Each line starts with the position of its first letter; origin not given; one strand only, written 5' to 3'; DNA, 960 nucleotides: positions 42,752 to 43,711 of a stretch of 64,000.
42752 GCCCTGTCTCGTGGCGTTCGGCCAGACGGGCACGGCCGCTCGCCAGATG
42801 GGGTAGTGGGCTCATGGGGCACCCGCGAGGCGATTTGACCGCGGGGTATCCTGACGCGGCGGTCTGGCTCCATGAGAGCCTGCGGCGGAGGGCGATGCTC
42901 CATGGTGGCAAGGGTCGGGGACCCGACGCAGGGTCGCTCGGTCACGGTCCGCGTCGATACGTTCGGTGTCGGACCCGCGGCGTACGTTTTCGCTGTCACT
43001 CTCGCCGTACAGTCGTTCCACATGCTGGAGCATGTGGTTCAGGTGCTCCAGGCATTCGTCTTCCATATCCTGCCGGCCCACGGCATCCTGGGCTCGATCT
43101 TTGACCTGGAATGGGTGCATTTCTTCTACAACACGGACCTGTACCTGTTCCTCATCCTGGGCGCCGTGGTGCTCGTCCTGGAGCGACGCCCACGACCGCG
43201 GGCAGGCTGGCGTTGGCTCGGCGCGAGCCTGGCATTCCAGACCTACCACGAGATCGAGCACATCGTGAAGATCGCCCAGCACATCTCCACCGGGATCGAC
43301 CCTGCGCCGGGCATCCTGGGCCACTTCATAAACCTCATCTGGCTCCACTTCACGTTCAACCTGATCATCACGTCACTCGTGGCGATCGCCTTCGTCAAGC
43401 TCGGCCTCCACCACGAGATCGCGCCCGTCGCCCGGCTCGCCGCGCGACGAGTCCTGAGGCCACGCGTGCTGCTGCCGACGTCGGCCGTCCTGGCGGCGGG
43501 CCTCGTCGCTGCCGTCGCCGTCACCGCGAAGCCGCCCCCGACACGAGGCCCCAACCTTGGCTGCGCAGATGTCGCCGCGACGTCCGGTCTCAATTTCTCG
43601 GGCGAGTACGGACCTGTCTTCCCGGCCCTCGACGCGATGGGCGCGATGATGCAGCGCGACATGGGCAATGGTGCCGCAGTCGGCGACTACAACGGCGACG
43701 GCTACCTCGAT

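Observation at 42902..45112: CRTAC1-like FG-GAP/ASPIC-UnbV propeller fused to a duplicated membrane domain carrying paired His/Glu motifs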

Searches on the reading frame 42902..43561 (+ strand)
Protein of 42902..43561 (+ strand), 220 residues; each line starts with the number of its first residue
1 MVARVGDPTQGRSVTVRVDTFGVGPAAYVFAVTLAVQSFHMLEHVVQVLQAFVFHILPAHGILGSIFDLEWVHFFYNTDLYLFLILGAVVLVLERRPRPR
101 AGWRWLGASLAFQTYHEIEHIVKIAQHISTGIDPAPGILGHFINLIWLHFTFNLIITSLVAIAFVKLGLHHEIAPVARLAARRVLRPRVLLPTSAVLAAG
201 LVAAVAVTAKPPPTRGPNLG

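Call 3: search_protein_families(library=pfam, proteins=[window:42902-43561:+], max_evalue=1)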
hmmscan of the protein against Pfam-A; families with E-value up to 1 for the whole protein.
window:42902-43561:+ (220 aa): 1 family
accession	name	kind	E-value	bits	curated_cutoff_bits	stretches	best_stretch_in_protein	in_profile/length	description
PF19471.4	DUF6008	-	0.097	12.6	27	1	69-167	106-210/235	Family of unknown function (DUF6008)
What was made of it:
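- On Pfam DUF6008 (PF19471): Window 12.6 bits, E 0.097 (call 3).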

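Call 4: search_protein_families(library=ncbifam, proteins=[window:42902-43561:+], max_evalue=1)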
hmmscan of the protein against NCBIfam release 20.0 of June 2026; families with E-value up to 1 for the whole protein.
window:42902-43561:+ (220 aa): 1 family
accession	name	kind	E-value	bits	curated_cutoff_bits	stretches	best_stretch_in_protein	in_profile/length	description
NF037967.1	SemiSWEET_1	subfamily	7.3e-05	23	200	1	126-209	22-104/196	SemiSWEET transporter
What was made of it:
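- On SemiSWEET transporters (NCBIfam NF037967): 23 bits (call 4).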

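Call 7: search_solved_structures(query=window:42902-43561:+, max_evalue=10)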
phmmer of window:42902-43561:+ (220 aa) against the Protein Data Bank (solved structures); distinct sequences matched with E-value up to 10: 2.
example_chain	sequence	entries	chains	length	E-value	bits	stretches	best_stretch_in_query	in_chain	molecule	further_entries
2l38_A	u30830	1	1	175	0.76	13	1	101-161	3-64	Sticholysin-2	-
7yme_A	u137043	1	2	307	7.3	9.8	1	178-218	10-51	Poly(Ethylene terephthalate) hydrolase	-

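Call 17: find_related_loci(query=A2, collection=genome_contigs, flank=7000)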
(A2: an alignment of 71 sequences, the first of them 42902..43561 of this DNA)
Query A2 (220 aa) in genome_contigs; peptide patterns used: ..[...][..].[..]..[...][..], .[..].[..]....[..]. (x = any residue, [..] = any of these).
170 stretches matched a pattern; 51 encode a relative of the query (tblastn E <= 1e-3); 51 distinct loci.
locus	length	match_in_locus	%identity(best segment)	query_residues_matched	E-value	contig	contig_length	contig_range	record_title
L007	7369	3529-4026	49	13-194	5e-48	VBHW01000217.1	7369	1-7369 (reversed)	MAG: Chloroflexi bacterium isolate CF_114 14_1009_16_30cm_scaffold_106713, whole genome shotgun sequence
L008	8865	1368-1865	45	4-174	2e-33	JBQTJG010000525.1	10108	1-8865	MAG: Armatimonadota bacterium isolate SAR307 c_000000325128, whole genome shotgun sequence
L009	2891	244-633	50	24-162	8e-31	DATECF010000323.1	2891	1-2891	MAG TPA_asm: Gemmatimonadales bacterium isolate SMAG_U8264 k141_3345623, whole genome shotgun sequence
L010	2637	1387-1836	42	13-164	4e-29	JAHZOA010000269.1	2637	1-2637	MAG: Armatimonadota bacterium isolate CR_Sed_300A_bin.46 scaffold_84052, whole genome shotgun sequence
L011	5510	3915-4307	45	33-165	6e-28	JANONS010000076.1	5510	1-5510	MAG: Armatimonadota bacterium isolate VAR_43_metabat_323 VAR_43_k141_3536384, whole genome shotgun sequence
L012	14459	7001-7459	40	28-175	7e-28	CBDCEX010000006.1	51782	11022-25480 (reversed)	MAG: Dehalococcoidia bacterium isolate a77d1ec7-ac0a-4113-b7eb-384b7eca7ee8 genome assembly, contig: contig_6, whole gen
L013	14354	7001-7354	50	31-150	1e-27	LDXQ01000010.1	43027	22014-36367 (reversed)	MAG: Armatimonadetes bacterium CSP1-3 XU14_C0010, whole genome shotgun sequence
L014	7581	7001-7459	43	6-160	5e-28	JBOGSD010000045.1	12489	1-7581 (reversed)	MAG: bacterium isolate M3-S_metabat2.bin.423 k127_949255, whole genome shotgun sequence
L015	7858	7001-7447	43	30-173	1e-27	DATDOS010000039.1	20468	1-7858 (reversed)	MAG TPA_asm: Gaiellaceae bacterium isolate SMAG_U7900 k141_2897463, whole genome shotgun sequence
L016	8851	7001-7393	49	27-160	1e-27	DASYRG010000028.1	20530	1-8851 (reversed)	MAG TPA_asm: bacterium isolate SMAG_U4505 k141_266152, whole genome shotgun sequence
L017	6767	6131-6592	41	12-172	3e-26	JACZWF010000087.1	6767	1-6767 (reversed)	MAG: Thaumarchaeota archaeon isolate B1T1B5 B1T1B5_NODE17629, whole genome shotgun sequence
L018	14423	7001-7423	46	33-156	3e-26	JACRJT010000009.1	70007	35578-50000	MAG: Thaumarchaeota archaeon isolate NC_groundwater_1836_Pr3_B-0.1um_40_14 SR-2_scaffold_141_687931, whole genome shotgu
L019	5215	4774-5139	46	30-164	4e-26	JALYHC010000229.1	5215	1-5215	MAG: Actinomycetota bacterium isolate GDC bin27 SD1469-71_k127_582085, whole genome shotgun sequence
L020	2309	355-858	35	7-177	4e-26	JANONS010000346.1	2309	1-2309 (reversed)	MAG: Armatimonadota bacterium isolate VAR_43_metabat_323 VAR_43_k141_350322, whole genome shotgun sequence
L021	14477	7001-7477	43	24-189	1e-25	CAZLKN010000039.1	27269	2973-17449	MAG TPA_asm: uncultured Actinomycetes bacterium isolate SRP284430_co1_21 genome assembly, contig: NODE_907_length_27269_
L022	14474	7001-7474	40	28-182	3e-25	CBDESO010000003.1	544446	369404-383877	MAG: Dehalococcoidia bacterium isolate 8bfb036c-3c01-4255-9848-4c90bd31c741 genome assembly, contig: contig_3, whole gen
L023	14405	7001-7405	44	31-167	5e-25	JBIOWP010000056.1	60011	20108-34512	MAG: bacterium isolate MAG079 k127_2130736, whole genome shotgun sequence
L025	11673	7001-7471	37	22-173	2e-24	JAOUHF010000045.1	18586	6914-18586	MAG: Thermoleophilia bacterium isolate 4_1_May_SF_Bin55 4_1_May_SF_Bin55_scaffold_1093_c1, whole genome shotgun sequence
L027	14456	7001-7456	38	29-167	6e-24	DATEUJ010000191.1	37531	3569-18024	MAG TPA_asm: Anaerolineae bacterium isolate SMAG_U8338 k141_547654, whole genome shotgun sequence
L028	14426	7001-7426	40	29-173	4e-23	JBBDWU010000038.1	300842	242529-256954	MAG: Gaiellaceae bacterium isolate LejiaD_71_33 Lejia_D_46_length_300842_cov_20, whole genome shotgun sequence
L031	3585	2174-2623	36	29-167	5e-22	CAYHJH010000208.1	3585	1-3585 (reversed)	MAG TPA_asm: uncultured Anaerolineaceae bacterium isolate ERP119705_co14_114 genome assembly, contig: NODE_57962_length_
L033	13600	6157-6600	38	28-173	1e-21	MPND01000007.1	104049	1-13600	MAG: SAR202 cluster bacterium bin90 NODE_316_length_104049_cov_7.95702_ID_631, whole genome shotgun sequence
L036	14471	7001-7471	36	28-183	1e-21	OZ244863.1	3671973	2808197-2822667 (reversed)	MAG: Dehalococcoidia bacterium isolate 3ac3ff71-9198-4354-86db-d96921461c44 genome assembly, chromosome: 1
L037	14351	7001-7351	43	34-153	1e-21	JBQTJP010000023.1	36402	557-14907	MAG: Armatimonadota bacterium isolate SAR42 c_000000317523, whole genome shotgun sequence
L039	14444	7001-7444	36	28-173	2e-21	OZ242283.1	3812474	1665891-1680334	MAG: Dehalococcoidia bacterium isolate d63046ed-7a55-4dc1-8bb2-d3050b7f4681 genome assembly, chromosome: 1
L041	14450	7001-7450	33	28-173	4e-21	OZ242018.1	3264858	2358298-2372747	MAG: Dehalococcoidia bacterium isolate be0a7399-3cfc-4bfb-8065-0cf5b5fd85b7 genome assembly, chromosome: 1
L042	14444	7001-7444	34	28-173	2e-20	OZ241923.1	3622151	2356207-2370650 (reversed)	MAG: Dehalococcoidia bacterium isolate 97b7e7e8-eacd-433b-a875-92d102a9312a genome assembly, chromosome: 1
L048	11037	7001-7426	38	37-167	1e-18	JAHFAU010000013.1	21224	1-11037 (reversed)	MAG: Anaerolineales bacterium isolate nzgw182 NODE_940_length_21225_cov_7.386514, whole genome shotgun sequence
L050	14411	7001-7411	37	29-164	2e-16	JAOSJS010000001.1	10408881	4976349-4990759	MAG: Ardenticatenaceae bacterium isolate FR_9 contig_134_pilon, whole genome shotgun sequence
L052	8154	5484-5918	30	29-178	1e-14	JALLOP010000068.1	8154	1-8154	Patescibacteria group bacterium AH-259-L07 AH-259-L07_NODE_68, whole genome shotgun sequence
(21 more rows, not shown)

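Call 22: predict_structure(alignment_id=A2)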
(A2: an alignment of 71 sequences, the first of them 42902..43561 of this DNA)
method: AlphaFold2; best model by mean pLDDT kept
length: 220 residues; sequences in the alignment: 71
mean_pLDDT: 89.5   pTM: 0.75
mean pLDDT of the five models: 89.5, 89.0, 87.7, 87.1, 87.0
residues with pLDDT >= 90: 153; 70-90: 45; 50-70: 21; < 50: 1
segments of 3 or more residues with pLDDT < 50: none
pLDDT, mean of each block of 10 residues (from residue 1): 61 60 88 96 96 95 89 93 98 97 98 97 97 95 96 98 98 93 87 80 81 78
secondary structure, 60 per line:
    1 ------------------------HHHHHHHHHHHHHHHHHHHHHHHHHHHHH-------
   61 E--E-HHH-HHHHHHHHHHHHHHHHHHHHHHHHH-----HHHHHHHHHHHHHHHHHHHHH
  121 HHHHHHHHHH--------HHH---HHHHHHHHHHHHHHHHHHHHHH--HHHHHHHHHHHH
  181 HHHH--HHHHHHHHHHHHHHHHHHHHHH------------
elements in order: H25-53 H70-94 H100-130 H145-166 H169-184 H187-208
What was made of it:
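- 43406..43525 (+): Basic cytoplasmic helix (residues 169-184) and linker TM5 (residues ~187-208) that carries the chain out to the propeller. This is the fusion junction. AF2 secondary structure (call 22).
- Checked: A fifth, linker TM helix (residues ~187-208) joins the two parts (call 22).
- The AF2 model is confident, with pLDDT 89.5 (call 22).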

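Call 24: search_protein_families(library=pfam, proteins=[L027:6977-8392:+, L031:2156-3559:+, L019:3730-5214:+, L025:7001-8281:+, L028:7001-8230:+, L013:7473-9248:+, L017:3780-5984:+, L050:7574-9838:+, L009:626-2491:+], max_evalue=0.01)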
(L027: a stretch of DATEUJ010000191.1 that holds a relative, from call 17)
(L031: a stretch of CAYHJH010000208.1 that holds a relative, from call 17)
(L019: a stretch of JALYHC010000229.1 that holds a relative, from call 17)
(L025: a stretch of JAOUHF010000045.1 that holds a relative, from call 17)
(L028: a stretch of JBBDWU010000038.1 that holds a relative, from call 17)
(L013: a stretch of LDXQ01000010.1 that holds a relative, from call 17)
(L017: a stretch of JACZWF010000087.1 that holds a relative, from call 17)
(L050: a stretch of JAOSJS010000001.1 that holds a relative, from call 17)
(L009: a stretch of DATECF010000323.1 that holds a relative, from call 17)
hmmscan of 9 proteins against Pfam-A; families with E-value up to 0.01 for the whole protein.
L027:6977-8392:+ (472 aa): 3 families
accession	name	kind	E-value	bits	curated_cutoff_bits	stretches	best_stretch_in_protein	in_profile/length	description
PF13229.12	Beta_helix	-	3.7e-19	69.3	25.9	1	313-468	2-149/158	Right handed beta helix region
PF05048.19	NosD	-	1.2e-17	64.5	23.6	2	269-373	41-139/212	Periplasmic copper-binding protein (NosD)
PF07602.17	DUF1565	-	0.00079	19.2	20.3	1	216-409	16-201/257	Protein of unknown function (DUF1565)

L031:2156-3559:+ (468 aa): 3 families
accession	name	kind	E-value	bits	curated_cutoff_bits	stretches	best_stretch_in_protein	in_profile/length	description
PF13229.12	Beta_helix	-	3.8e-20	72.6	25.9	2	332-456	23-144/158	Right handed beta helix region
PF05048.19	NosD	-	1.7e-18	67.3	23.6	2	321-429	53-154/212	Periplasmic copper-binding protein (NosD)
PF07602.17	DUF1565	-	0.00026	20.9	20.3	1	264-405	98-201/257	Protein of unknown function (DUF1565)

L019:3730-5214:+ (495 aa): 3 families
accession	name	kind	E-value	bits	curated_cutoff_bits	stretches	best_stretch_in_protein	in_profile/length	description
PF13229.12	Beta_helix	-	8.1e-29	100.7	25.9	2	89-241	5-156/158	Right handed beta helix region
PF05048.19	NosD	-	3.1e-20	73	23.6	2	145-264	51-168/212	Periplasmic copper-binding protein (NosD)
PF07602.17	DUF1565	-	0.00017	21.4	20.3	0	169-258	85-185/257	Protein of unknown function (DUF1565)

L025:7001-8281:+ (427 aa): 4 families
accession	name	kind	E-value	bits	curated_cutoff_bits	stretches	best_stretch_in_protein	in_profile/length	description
PF13229.12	Beta_helix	-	8.3e-19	68.2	25.9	2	221-374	2-157/158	Right handed beta helix region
PF05048.19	NosD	-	3.5e-10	40.1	23.6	1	224-377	5-148/212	Periplasmic copper-binding protein (NosD)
PF12708.12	Pect-lyase_RHGA_epim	-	0.0012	19.1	27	0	227-281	153-206/213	Rhamnogalacturonase A/epimerase, pectate lyase-like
PF19471.4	DUF6008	-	0.002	18.1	27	1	56-115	19-78/235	Family of unknown function (DUF6008)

L028:7001-8230:+ (410 aa): 2 families
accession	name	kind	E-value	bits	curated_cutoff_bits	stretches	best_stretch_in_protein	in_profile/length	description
PF13229.12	Beta_helix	-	8.8e-25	87.6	25.9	2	206-360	2-157/158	Right handed beta helix region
PF05048.19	NosD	-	3.5e-12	46.6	23.6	2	287-363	71-148/212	Periplasmic copper-binding protein (NosD)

L013:7473-9248:+ (592 aa): 3 families
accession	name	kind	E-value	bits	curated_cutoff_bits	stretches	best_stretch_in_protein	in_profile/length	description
PF13517.12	FG-GAP_3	-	1.6e-36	125.2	26.9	5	72-135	1-61/61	FG-GAP-like repeat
PF07593.17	UnbV_ASPIC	-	2.9e-13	49.9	23.4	1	514-582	1-67/68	ASPIC and UnbV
PF01839.29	FG-GAP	-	9e-10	38.7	22.1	1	67-88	4-25/37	FG-GAP repeat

L017:3780-5984:+ (735 aa): 3 families
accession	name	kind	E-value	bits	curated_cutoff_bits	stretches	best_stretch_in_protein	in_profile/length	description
PF13517.12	FG-GAP_3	-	1.5e-29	102.8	26.9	4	358-420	1-61/61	FG-GAP-like repeat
PF01839.29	FG-GAP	-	1.5e-10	41.1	22.1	2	590-612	2-24/37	FG-GAP repeat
PF07593.17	UnbV_ASPIC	-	4.1e-10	39.8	23.4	1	661-727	1-67/68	ASPIC and UnbV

L050:7574-9838:+ (755 aa): 3 families
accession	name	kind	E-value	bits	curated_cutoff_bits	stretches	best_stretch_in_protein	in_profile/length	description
PF13517.12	FG-GAP_3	-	1.2e-51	173.6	26.9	6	320-381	1-61/61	FG-GAP-like repeat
PF07593.17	UnbV_ASPIC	-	3.6e-19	68.9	23.4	1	671-737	1-67/68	ASPIC and UnbV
PF01839.29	FG-GAP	-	4.4e-15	55.6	22.1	3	363-386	2-25/37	FG-GAP repeat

L009:626-2491:+ (622 aa): 4 families
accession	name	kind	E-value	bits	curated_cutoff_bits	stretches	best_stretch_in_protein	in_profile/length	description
PF13517.12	FG-GAP_3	-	2e-38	131.2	26.9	4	102-164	1-60/61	FG-GAP-like repeat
PF07593.17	UnbV_ASPIC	-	1.8e-13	50.6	23.4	1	544-612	1-67/68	ASPIC and UnbV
PF01839.29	FG-GAP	-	6e-08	32.9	22.1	0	385-405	3-23/37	FG-GAP repeat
PF20009.4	GEVED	-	0.00011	23.3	24.4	0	263-282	2-16/78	GEVED domain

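Call 26: fold_search(model_id=the predicted structure, library=pdb)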
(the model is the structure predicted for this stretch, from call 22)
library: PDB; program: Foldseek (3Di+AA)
matches with E <= 10: 162; with E <= 0.001: 0
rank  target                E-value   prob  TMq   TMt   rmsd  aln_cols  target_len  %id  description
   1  4k0d_B                5.7e-01  0.77  0.37  0.51   8.1       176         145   14  Periplasmic sensor domain of sensor histidine kinase, Adeh_2942 (released 2013-06-12)
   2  7rpr_A                5.7e-01  0.51  0.30  0.42   8.4       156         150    7  Borrelia miyamotoi FbpA complement inhibitory domain (released 2022-04-27)
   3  8r0k_A                9.5e-01  0.14  0.20  0.19  11.2       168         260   15  Cryo-EM structure of the microbial rhodopsin CryoR1 at pH 4.3 in detergent (released 2025-05-14)
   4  9n0i_A                1.3e+00  0.91  0.43  0.69   4.6       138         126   12  Crystal structure of KABLE double mutant (Lys14Pro, Leu20Trp) (released 2025-08-20)
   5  8qqk_C                1.3e+00  0.63  0.41  0.44  12.4       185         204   11  Cryo-EM structure of E. coli cytochrome bo3 quinol oxidase assembled in peptidiscs (released 2024-04-24)
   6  9tav_B                1.3e+00  0.38  0.30  0.46   6.8       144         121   14  De novo photoenzyme photoABLE2 in complex with substrate (released 2026-03-25)
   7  8tn1_A                1.4e+00  0.51  0.36  0.49   6.2       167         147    8  De novo designed protein binds poly ADP ribose polymerase inhibitors (PARPi) - apo (released 2024-04-24)
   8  1qle_C                1.5e+00  0.35  0.31  0.26   6.5       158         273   11  CRYO-STRUCTURE OF THE PARACOCCUS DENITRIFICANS FOUR-SUBUNIT CYTOCHROME C OXIDASE IN THE COMPLETELY OXIDIZED STATE COMP (released 1999-12-02)
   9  9n0k_A                1.6e+00  0.87  0.42  0.69   4.5       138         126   12  Crystal structure of KABLE triple mutant (Ile12Phe, Lys14Pro, Leu20Trp) (released 2025-08-20)
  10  1f1m_A                1.7e+00  0.14  0.26  0.31   9.1       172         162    6  CRYSTAL STRUCTURE OF OUTER SURFACE PROTEIN C (OSPC) (released 2001-04-04)
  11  5zle                  1.8e+00  0.28  0.35  0.35   8.3       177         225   11  Human duodenal cytochrome b (Dcytb) in substrate free form (released 2018-10-31)
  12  7tai_A                1.8e+00  0.16  0.29  0.19  11.7       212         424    8  Structure of STEAP2 in complex with ligands (released 2023-01-25)
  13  6egc                  1.8e+00  0.77  0.45  0.63   4.9       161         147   11  Single-chain version of 2L4HC2_23 (PDB 5J0K) (released 2019-05-29)
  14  1ggq_A                2.3e+00  0.41  0.40  0.51   6.8       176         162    7  OUTER SURFACE PROTEIN C (OSPC) OF BORRELIA BURGDORFERI STRAIN B31 (released 2001-03-14)
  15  7rps                  2.3e+00  0.18  0.29  0.38   9.2       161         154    7  B. miyamotoi FbpB complement inhibitory domain (released 2022-04-27)
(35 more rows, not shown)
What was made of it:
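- Weak Foldseek neighbours include Dcytb, STEAP, NarI and cytochrome oxidase subunit III, all non-significant (call 26).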
